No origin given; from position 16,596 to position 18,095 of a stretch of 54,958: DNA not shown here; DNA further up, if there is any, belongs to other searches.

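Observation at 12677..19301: HisD-like dehydrogenase + DegT aminotransferase + CuyA-like lyase + racemase + RidA + SulP: candidate amino-sulfonate desulfonation operon with an unusual front end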

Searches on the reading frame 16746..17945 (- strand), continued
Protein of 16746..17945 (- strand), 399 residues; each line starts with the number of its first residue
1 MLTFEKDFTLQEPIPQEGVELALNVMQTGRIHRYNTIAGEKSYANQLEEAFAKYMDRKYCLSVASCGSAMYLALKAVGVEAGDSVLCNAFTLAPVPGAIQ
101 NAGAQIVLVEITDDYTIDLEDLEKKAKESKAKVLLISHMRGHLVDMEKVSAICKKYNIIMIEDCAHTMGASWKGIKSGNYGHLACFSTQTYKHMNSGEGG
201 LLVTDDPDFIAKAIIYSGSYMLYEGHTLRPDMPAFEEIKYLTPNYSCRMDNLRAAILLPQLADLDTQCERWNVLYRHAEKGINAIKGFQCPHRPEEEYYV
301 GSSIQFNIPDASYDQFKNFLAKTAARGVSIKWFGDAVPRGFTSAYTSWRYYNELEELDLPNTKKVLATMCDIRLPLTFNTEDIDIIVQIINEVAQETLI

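Call 29: find_encoding_contigs(protein=P0002, flank=10000, max_places=3)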
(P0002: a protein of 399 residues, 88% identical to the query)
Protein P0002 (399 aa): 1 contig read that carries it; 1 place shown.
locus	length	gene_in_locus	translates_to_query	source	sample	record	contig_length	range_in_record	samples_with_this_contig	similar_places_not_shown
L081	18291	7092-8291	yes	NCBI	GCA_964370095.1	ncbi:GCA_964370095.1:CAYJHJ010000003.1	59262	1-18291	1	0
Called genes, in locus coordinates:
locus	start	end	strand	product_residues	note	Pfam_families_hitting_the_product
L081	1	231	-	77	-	?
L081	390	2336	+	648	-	-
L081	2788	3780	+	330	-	PF03480:DctP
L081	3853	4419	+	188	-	PF04290:DctQ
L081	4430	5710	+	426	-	PF06808:DctM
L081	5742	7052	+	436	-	PF00815:Histidinol_dh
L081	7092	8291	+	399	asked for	PF00155:Aminotran_1_2, PF01041:DegT_DnrJ_EryC1, PF00464:SHMT (weak)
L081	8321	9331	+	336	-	PF00291:PALP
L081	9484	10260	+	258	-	PF01177:Asp_Glu_race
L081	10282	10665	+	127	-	PF01042:Ribonuc_L-PSP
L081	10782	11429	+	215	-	PF00392:GntR, PF07729:FCD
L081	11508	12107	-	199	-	PF01161:PBP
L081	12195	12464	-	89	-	PF01638:HxlR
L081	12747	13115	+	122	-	-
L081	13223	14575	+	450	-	PF01554:MatE, PF03023:MurJ, PF01554:MatE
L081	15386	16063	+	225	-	PF01209:Ubie_methyltran, PF08241:Methyltransf_11, PF08242:Methyltransf_12, PF13649:Methyltransf_25, PF13847:Methyltransf_31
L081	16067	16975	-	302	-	PF01040:UbiA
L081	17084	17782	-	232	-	PF00037:Fer4 (weak), PF13237:Fer4_10, PF14697:Fer4_21, PF12838:Fer4_7 (weak), PF25160:LdpA_Fe-S-bd (weak), PF27217:AF_0155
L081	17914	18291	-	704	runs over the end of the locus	PF02743:dCache_1, PF22673:MCP-like_PDC_1, PF00015:MCPsignal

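Call 33: search_protein_families(library=ncbifam, proteins=[L081:9484-10260:+, L007:12319-13104:+, L002:5854-6561:+, L005:13212-13937:+, L003:12521-13228:+, L024:14174-14878:+, L035:11187-11897:+, L001:20430-21137:-, L012:12623-13318:+], max_evalue=1e-10)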
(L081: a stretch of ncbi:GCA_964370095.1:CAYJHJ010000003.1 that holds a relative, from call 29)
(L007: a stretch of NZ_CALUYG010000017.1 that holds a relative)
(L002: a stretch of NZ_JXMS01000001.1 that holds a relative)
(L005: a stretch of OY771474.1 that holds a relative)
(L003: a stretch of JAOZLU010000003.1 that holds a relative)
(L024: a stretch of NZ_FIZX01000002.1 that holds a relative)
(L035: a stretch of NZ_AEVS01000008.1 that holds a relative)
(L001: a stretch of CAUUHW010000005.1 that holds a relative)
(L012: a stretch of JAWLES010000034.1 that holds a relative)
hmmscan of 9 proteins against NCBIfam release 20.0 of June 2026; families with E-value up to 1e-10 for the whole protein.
L081:9484-10260:+ (258 aa): 2 families
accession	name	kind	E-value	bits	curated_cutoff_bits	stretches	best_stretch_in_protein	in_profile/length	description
NF052483.1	racemase_CuyB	equivalog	4e-46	157.8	190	1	9-247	1-222/225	cysteate racemase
TIGR00035.1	asp_race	subfamily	3.2e-26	92.4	93.1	1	8-247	4-224/236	amino acid racemase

L007:12319-13104:+ (261 aa): 2 families
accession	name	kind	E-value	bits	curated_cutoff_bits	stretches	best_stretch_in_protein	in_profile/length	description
NF052483.1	racemase_CuyB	equivalog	4.4e-56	190.3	190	1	12-250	1-224/225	cysteate racemase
TIGR00035.1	asp_race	subfamily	7.4e-38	130.4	93.1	1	12-249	5-225/236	amino acid racemase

L002:5854-6561:+ (235 aa): 3 families
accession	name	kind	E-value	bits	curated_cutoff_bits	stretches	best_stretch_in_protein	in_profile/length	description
NF052483.1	racemase_CuyB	equivalog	1e-81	274.2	190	1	11-231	2-224/225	cysteate racemase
TIGR00035.1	asp_race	subfamily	3e-50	171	93.1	1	7-232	2-227/236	amino acid racemase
NF007569.0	PRK10200.1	equivalog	4e-14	52.9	417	1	64-229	58-225/230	aspartate/glutamate racemase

L005:13212-13937:+ (241 aa): 2 families
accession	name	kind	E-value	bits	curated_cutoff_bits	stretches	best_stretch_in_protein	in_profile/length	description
NF052483.1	racemase_CuyB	equivalog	2.1e-84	283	190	1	9-230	1-224/225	cysteate racemase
TIGR00035.1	asp_race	subfamily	6.1e-50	170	93.1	1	6-235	2-231/236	amino acid racemase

L003:12521-13228:+ (235 aa): 3 families
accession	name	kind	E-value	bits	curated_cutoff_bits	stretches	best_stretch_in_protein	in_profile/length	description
NF052483.1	racemase_CuyB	equivalog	5.4e-76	255.5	190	1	9-230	1-224/225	cysteate racemase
TIGR00035.1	asp_race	subfamily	3.7e-45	154.4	93.1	1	6-232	2-228/236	amino acid racemase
NF007569.0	PRK10200.1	equivalog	4.4e-12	46.2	417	1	7-230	2-227/230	aspartate/glutamate racemase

L024:14174-14878:+ (234 aa): 3 families
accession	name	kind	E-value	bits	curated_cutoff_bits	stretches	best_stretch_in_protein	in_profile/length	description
NF052483.1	racemase_CuyB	equivalog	1.9e-86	289.6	190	1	8-229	1-222/225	cysteate racemase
TIGR00035.1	asp_race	subfamily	1e-47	162.7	93.1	1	7-229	4-224/236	amino acid racemase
NF007569.0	PRK10200.1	equivalog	2.6e-19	69.9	417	1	7-229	3-225/230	aspartate/glutamate racemase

L035:11187-11897:+ (236 aa): 3 families
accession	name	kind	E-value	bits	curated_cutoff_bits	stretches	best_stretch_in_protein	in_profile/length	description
NF052483.1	racemase_CuyB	equivalog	5.6e-76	255.4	190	1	8-228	2-224/225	cysteate racemase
TIGR00035.1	asp_race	subfamily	6e-43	147.1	93.1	1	8-229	6-227/236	amino acid racemase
NF007569.0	PRK10200.1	equivalog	1.8e-12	47.5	417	1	6-225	3-224/230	aspartate/glutamate racemase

L001:20430-21137:- (235 aa): 3 families
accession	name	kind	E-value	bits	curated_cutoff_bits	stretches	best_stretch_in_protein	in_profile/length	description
NF052483.1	racemase_CuyB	equivalog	6.1e-83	278.2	190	1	7-229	1-223/225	cysteate racemase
TIGR00035.1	asp_race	subfamily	2e-50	171.6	93.1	1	4-230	2-226/236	amino acid racemase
NF007569.0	PRK10200.1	equivalog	3.2e-13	49.9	417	1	5-228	2-225/230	aspartate/glutamate racemase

L012:12623-13318:+ (231 aa): 2 families
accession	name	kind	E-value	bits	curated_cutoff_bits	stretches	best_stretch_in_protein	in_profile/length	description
NF052483.1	racemase_CuyB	equivalog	6.1e-81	271.6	190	1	8-228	2-224/225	cysteate racemase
TIGR00035.1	asp_race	subfamily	2e-47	161.8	93.1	1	4-229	2-227/236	amino acid racemase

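Call 36: find_encoding_contigs(protein=P0003, flank=10000, max_places=2)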
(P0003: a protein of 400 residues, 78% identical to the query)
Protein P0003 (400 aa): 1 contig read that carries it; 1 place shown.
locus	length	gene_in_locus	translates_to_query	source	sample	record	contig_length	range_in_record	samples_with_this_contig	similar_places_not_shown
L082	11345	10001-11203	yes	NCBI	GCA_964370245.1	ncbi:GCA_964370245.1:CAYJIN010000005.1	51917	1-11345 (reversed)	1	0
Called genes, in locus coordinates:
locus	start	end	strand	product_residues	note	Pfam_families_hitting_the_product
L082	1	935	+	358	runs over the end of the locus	PF03480:DctP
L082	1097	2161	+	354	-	PF03480:DctP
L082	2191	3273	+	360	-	PF03480:DctP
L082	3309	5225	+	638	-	PF04290:DctQ, PF06808:DctM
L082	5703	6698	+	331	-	PF03480:DctP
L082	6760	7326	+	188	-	PF04290:DctQ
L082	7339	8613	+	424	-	PF06808:DctM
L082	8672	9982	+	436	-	PF00815:Histidinol_dh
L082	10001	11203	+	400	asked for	PF00155:Aminotran_1_2, PF01041:DegT_DnrJ_EryC1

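Call 37: find_encoding_contigs(protein=P0004, flank=10000, max_places=2)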
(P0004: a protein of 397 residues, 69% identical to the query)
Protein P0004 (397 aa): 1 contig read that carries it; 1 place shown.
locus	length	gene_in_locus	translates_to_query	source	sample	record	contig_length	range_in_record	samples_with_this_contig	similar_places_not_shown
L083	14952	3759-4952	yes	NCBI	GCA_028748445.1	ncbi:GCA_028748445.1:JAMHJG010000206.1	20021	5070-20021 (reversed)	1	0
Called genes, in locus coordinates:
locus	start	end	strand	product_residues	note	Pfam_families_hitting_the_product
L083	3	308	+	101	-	?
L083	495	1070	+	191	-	PF04290:DctQ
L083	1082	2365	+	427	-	PF06808:DctM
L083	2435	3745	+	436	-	PF00815:Histidinol_dh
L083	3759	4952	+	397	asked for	PF00155:Aminotran_1_2, PF01041:DegT_DnrJ_EryC1, PF01053:Cys_Met_Meta_PP (faint)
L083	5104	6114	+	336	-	PF00291:PALP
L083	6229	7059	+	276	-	PF01177:Asp_Glu_race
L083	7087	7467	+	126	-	PF01042:Ribonuc_L-PSP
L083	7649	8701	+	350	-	PF02608:Bmp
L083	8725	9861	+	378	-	PF00990:GGDEF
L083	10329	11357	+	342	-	PF03480:DctP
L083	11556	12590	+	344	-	PF03480:DctP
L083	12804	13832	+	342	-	PF03480:DctP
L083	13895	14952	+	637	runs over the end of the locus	PF04290:DctQ, PF06808:DctM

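Call 42: list_cluster_members(proteins=[P0008, P0020, P0021, P0029, P0050, P0009, P0019, P0036, P0002, P0004])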
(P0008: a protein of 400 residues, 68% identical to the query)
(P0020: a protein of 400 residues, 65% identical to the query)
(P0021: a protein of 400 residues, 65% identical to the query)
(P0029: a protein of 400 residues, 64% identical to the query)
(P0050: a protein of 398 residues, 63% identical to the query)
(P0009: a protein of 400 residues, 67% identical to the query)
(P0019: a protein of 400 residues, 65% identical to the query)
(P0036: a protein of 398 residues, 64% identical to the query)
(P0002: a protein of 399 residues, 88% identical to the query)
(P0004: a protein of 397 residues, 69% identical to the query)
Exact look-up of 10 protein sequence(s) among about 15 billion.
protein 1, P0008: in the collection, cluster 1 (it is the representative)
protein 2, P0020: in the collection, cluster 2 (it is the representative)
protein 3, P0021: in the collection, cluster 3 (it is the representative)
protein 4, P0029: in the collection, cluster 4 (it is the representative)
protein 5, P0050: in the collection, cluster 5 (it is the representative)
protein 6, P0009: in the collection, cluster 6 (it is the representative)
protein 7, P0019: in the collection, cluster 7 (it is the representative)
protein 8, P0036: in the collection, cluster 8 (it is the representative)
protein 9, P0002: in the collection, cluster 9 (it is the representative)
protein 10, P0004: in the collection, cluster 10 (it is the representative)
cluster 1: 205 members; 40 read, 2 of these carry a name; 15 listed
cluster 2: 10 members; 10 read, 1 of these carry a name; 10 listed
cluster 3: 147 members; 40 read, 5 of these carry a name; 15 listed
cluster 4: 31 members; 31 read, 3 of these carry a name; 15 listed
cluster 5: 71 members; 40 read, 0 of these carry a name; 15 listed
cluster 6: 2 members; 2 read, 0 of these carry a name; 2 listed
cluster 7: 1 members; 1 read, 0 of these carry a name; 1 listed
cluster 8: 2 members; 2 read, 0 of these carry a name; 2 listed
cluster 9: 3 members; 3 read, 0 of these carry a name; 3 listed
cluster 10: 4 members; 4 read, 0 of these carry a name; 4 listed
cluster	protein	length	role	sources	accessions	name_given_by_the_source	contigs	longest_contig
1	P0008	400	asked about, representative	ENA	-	-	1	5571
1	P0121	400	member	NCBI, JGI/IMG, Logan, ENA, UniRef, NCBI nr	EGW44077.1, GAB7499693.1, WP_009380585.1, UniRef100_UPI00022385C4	DegT/DnrJ/EryC1/StrS family aminotransferase [Bilophila sp. 4_1_30] | DegT/DnrJ/EryC1/StrS family aminotransferase n=1 Tax=Bilophila sp. 4_1_30 TaxID=693988 ... | aminotransferase class I/II-fold pyridoxal phosphate-dependent enzyme [Bilophila sp. ...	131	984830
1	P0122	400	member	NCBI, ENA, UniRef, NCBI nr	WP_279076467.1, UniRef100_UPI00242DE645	DegT/DnrJ/EryC1/StrS family aminotransferase [Bilophila wadsworthia] | DegT/DnrJ/EryC1/StrS family aminotransferase n=1 Tax=Bilophila wadsworthia TaxID=35833 ... | aminotransferase class I/II-fold pyridoxal phosphate-dependent enzyme [Bilophila ...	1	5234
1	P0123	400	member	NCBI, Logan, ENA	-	-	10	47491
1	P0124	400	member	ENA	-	-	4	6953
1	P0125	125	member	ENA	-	-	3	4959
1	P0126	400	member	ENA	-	-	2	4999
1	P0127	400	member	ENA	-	-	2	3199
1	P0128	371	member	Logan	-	-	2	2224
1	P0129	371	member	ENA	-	-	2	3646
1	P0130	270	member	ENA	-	-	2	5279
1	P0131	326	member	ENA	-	-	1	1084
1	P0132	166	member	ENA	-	-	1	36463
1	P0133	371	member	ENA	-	-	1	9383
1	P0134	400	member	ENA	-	-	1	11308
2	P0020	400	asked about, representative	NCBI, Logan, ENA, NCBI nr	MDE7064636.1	MAG: aminotransferase class I/II-fold pyridoxal phosphate-dependent enzyme ... | aminotransferase class I/II-fold pyridoxal phosphate-dependent enzyme ...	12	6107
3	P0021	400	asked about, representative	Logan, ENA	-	-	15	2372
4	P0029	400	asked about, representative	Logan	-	-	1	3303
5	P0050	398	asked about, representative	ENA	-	-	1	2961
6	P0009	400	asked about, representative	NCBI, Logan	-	-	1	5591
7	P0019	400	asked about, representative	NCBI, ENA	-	-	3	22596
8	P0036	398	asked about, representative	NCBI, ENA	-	-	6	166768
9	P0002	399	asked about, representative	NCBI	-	-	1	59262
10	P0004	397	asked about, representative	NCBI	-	-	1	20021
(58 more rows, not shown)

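Call 44: find_encoding_contigs(protein=P0121, flank=10000, max_places=2)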
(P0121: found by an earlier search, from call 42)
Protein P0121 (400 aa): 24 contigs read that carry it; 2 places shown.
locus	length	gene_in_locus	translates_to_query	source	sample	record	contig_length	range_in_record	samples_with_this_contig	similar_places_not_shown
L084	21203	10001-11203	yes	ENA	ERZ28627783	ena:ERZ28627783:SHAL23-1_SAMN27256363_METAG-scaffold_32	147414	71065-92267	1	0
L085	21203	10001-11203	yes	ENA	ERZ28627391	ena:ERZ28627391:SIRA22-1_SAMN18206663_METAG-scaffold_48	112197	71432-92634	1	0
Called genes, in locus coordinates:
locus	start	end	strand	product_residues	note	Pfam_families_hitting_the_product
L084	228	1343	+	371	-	PF01571:GCV_T, PF08669:GCV_T_C (weak)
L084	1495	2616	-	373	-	PF02743:dCache_1 (weak)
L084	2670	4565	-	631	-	PF02028:BCCT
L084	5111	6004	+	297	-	PF00892:EamA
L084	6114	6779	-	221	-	PF00392:GntR, PF07729:FCD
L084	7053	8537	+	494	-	PF00324:AA_permease, PF13520:AA_permease_2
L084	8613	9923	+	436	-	PF00815:Histidinol_dh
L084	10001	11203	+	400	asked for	PF00155:Aminotran_1_2, PF01041:DegT_DnrJ_EryC1, PF00266:Aminotran_5 (weak)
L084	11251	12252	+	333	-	PF00291:PALP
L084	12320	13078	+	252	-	PF01177:Asp_Glu_race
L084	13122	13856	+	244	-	PF01925:TauE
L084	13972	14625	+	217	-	PF00392:GntR, PF07729:FCD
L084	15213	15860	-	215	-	PF02607:B12-binding_2, PF02310:B12-binding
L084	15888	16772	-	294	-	PF02492:cobW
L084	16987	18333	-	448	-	PF01208:URO-D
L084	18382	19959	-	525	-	PF02028:BCCT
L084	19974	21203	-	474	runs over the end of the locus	PF06253:MTTB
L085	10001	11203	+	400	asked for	PF00155:Aminotran_1_2, PF01041:DegT_DnrJ_EryC1, PF00266:Aminotran_5 (weak)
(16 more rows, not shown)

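Call 56: search_protein_families(library=ncbifam, proteins=[L084:12320-13078:+, L083:6229-7059:+, L084:8613-9923:+, L084:11251-12252:+, L084:10001-11203:+], max_evalue=1e-20)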
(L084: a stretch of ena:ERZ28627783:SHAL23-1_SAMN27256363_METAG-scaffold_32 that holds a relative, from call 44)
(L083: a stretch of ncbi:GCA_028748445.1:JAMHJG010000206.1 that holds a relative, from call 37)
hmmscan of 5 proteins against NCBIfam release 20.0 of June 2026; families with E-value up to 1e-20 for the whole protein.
L084:12320-13078:+ (252 aa): 2 families
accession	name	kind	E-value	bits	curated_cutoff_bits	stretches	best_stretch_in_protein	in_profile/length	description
NF052483.1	racemase_CuyB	equivalog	2e-51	175.1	190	1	7-244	1-223/225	cysteate racemase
TIGR00035.1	asp_race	subfamily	1.7e-30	106.4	93.1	1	6-244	4-225/236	amino acid racemase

L083:6229-7059:+ (276 aa): 2 families
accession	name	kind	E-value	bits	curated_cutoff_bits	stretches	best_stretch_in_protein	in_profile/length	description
NF052483.1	racemase_CuyB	equivalog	1.4e-44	152.7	190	1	9-98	1-85/225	cysteate racemase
TIGR00035.1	asp_race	subfamily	2.4e-29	102.6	93.1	0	157-268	120-225/236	amino acid racemase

L084:8613-9923:+ (436 aa): 2 families
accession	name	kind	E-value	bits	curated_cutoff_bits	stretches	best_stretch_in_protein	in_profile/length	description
TIGR00069.1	hisD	equivalog_domain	4.7e-121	404.7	243.8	1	22-416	1-393/393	histidinol dehydrogenase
NF010343.0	PRK13770.1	equivalog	6.5e-59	199.8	647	1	9-413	12-411/416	histidinol dehydrogenase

L084:11251-12252:+ (333 aa): 8 families
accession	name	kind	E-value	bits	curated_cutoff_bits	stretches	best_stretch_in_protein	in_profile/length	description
NF052482.1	sulfolyase_CuyA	equivalog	7.6e-160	531.2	450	1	1-331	1-331/332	D-cysteate sulfo-lyase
TIGR01275.1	ACC_deam_rel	subfamily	3e-93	312.6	289.4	1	12-329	4-319/321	pyridoxal phosphate-dependent enzymes, D-cysteine desulfhydrase family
NF003030.0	PRK03910.1-3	equivalog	1.3e-92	310.5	429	1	2-331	9-335/338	D-cysteine desulfhydrase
NF003029.0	PRK03910.1-1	equivalog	3e-88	296.4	610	1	2-328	5-325/328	D-cysteine desulfhydrase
NF003032.0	PRK03910.1-5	equivalog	8.1e-87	291.4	469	1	2-329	6-328/330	D-cysteine desulfhydrase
NF052537.1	CoM_syn_XcbE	exception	1.5e-79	267.6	450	1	3-326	3-322/322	coenzyme M biosynthesis enzyme XcbE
TIGR01274.1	ACC_deam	equivalog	1e-77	261.6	392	1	2-332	1-335/337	1-aminocyclopropane-1-carboxylate deaminase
NF010646.0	PRK14045.1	equivalog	5.6e-65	219.8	550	1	3-330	9-324/329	1-aminocyclopropane-1-carboxylate deaminase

L084:10001-11203:+ (400 aa): 7 families
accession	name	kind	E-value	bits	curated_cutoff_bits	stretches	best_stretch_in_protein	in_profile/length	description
TIGR03588.1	PseC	equivalog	2.4e-40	138.6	423.5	1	45-292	33-285/380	UDP-4-amino-4,6-dideoxy-N-acetyl-beta-L-altrosamine transaminase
TIGR04181.1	NHT_00031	hypoth_equivalog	3.2e-35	121.7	420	1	43-294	31-288/359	LegC family aminotransferase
NF008687.0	PRK11706.1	equivalog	1e-34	119.9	375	1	33-277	22-262/375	dTDP-4-amino-4,6-dideoxygalactose transaminase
NF008658.2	PRK11658.1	equivalog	1.2e-30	106.4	631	1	44-286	35-275/379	UDP-4-amino-4-deoxy-L-arabinose aminotransferase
TIGR02379.1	ECA_wecE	subfamily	1.1e-26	93.5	434.85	1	35-215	24-205/376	dTDP-4-amino-4,6-dideoxy-D-glucose transaminase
NF011936.0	PRK15407.1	equivalog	5.8e-23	81.3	423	1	43-209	66-240/440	lipopolysaccharide biosynthesis protein RfbH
TIGR04427.1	PLP_DesI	equivalog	1.7e-21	76.8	650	1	43-214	53-222/390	dTDP-4-dehydro-6-deoxyglucose aminotransferase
